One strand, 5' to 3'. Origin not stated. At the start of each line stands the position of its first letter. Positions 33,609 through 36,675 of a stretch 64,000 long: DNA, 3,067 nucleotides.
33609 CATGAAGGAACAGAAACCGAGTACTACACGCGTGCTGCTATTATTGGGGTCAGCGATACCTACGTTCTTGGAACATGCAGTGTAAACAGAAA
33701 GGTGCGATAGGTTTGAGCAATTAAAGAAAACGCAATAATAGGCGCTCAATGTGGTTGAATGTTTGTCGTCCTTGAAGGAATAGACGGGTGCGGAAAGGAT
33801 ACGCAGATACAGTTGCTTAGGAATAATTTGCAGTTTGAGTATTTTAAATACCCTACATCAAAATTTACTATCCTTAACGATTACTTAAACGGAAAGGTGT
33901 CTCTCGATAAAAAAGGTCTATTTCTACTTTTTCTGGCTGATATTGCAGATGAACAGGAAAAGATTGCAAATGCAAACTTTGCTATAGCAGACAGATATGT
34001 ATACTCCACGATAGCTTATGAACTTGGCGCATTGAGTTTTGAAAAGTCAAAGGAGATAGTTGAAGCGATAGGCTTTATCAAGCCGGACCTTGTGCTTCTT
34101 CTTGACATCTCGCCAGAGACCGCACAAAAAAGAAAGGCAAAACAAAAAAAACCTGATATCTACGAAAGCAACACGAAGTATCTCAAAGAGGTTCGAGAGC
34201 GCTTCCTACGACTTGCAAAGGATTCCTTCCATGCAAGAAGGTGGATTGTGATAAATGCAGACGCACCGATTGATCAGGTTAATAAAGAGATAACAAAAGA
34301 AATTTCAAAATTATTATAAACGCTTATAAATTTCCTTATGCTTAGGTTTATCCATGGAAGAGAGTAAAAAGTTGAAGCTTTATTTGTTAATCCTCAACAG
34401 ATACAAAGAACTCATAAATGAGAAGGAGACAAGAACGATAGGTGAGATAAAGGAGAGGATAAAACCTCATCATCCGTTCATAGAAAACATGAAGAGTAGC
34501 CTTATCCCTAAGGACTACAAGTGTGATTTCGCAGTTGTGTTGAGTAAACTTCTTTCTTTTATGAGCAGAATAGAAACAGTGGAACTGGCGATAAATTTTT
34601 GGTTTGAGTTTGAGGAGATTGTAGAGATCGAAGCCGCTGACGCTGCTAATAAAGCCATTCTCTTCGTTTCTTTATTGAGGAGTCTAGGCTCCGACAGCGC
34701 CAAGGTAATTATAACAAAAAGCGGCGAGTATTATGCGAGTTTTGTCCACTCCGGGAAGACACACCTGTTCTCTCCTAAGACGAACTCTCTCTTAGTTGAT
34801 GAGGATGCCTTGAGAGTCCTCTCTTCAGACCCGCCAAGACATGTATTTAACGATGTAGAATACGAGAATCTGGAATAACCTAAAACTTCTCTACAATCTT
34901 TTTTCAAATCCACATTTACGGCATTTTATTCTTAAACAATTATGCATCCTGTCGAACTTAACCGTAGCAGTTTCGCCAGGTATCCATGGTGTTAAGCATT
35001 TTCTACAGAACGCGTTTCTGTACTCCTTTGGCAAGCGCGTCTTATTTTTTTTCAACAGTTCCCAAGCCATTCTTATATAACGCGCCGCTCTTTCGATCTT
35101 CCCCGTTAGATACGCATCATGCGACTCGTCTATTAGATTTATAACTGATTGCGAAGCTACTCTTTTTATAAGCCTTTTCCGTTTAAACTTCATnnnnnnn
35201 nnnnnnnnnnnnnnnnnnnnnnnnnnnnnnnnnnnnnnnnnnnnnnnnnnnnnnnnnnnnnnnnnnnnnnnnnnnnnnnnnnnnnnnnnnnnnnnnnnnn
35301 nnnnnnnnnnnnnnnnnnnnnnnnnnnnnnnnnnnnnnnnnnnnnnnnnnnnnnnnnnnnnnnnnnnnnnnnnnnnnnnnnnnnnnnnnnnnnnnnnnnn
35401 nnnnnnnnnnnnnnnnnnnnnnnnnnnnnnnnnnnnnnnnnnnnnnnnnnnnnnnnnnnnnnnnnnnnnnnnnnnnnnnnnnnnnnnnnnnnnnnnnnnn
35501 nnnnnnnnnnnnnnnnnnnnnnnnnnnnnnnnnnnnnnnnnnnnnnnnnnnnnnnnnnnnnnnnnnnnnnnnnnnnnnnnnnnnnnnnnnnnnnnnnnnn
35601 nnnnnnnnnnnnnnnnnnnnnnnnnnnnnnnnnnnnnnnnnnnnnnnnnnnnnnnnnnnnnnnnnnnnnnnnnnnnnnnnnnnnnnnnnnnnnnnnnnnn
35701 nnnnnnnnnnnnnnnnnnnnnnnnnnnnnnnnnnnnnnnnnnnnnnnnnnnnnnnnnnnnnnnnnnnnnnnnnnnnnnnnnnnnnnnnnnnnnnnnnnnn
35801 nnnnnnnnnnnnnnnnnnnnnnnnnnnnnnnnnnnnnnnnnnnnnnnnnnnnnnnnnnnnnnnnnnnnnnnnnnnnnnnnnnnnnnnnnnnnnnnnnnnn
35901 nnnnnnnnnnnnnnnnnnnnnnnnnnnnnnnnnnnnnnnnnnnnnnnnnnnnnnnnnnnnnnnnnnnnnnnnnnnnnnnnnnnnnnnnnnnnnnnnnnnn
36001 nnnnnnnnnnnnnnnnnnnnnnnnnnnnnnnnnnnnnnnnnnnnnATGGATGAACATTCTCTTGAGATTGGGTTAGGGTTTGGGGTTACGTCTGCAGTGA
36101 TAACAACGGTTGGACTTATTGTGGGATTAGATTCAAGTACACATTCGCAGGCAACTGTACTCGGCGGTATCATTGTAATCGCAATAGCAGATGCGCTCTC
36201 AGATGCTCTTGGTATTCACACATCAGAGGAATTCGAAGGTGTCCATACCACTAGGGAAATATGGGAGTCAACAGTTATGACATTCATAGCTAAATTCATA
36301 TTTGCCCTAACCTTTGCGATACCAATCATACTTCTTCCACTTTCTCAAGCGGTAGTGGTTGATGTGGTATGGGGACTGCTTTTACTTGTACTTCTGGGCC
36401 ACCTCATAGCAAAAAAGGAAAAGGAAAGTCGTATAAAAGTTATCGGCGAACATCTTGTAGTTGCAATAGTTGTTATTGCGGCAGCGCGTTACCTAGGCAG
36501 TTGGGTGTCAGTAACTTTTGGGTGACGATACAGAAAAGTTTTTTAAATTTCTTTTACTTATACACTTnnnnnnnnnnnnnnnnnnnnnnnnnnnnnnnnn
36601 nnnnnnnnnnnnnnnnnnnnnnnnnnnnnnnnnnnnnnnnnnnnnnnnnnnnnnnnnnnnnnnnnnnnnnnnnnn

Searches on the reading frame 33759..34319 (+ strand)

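Call 9: search_protein_families(library=pfam, proteins=[window:33759-34319:+], max_evalue=0.001)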
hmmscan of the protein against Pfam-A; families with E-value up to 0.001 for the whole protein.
window:33759-34319:+ (186 aa): 4 families
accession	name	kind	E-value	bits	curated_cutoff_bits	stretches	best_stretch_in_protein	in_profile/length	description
PF02223.23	Thymidylate_kin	-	8e-28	97.8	27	1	5-178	1-185/185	Thymidylate kinase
PF01712.25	dNK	-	1.9e-08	34.8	27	1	4-184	2-200/203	Deoxynucleoside kinase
PF13521.12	AAA_28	-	6.4e-05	23.7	27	1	3-152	2-156/164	AAA domain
PF13207.12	AAA_17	-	0.00018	22.2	27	0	7-30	2-25/136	AAA domain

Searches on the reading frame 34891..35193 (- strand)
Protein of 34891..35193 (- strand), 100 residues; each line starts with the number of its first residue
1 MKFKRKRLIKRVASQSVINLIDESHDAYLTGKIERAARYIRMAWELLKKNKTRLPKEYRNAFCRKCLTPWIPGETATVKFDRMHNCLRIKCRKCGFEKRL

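Call 9: search_protein_families(library=pfam, proteins=[window:34891-35193:-], max_evalue=0.001)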
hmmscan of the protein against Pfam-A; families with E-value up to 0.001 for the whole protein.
window:34891-35193:- (100 aa): 1 family
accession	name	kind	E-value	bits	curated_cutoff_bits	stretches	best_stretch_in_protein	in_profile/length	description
PF04032.22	Rpr2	-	2.6e-12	47.3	29.3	1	28-95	13-90/90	RNAse P Rpr2/Rpp21/SNM1 subunit domain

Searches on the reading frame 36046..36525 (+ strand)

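Call 9: search_protein_families(library=pfam, proteins=[window:36046-36525:+], max_evalue=0.001)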
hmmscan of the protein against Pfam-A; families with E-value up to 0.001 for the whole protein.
window:36046-36525:+ (159 aa): 1 family
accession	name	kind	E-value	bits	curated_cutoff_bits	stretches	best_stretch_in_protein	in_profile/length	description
PF01988.24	VIT1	-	1.5e-05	25.4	28.1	1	57-151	116-213/214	VIT family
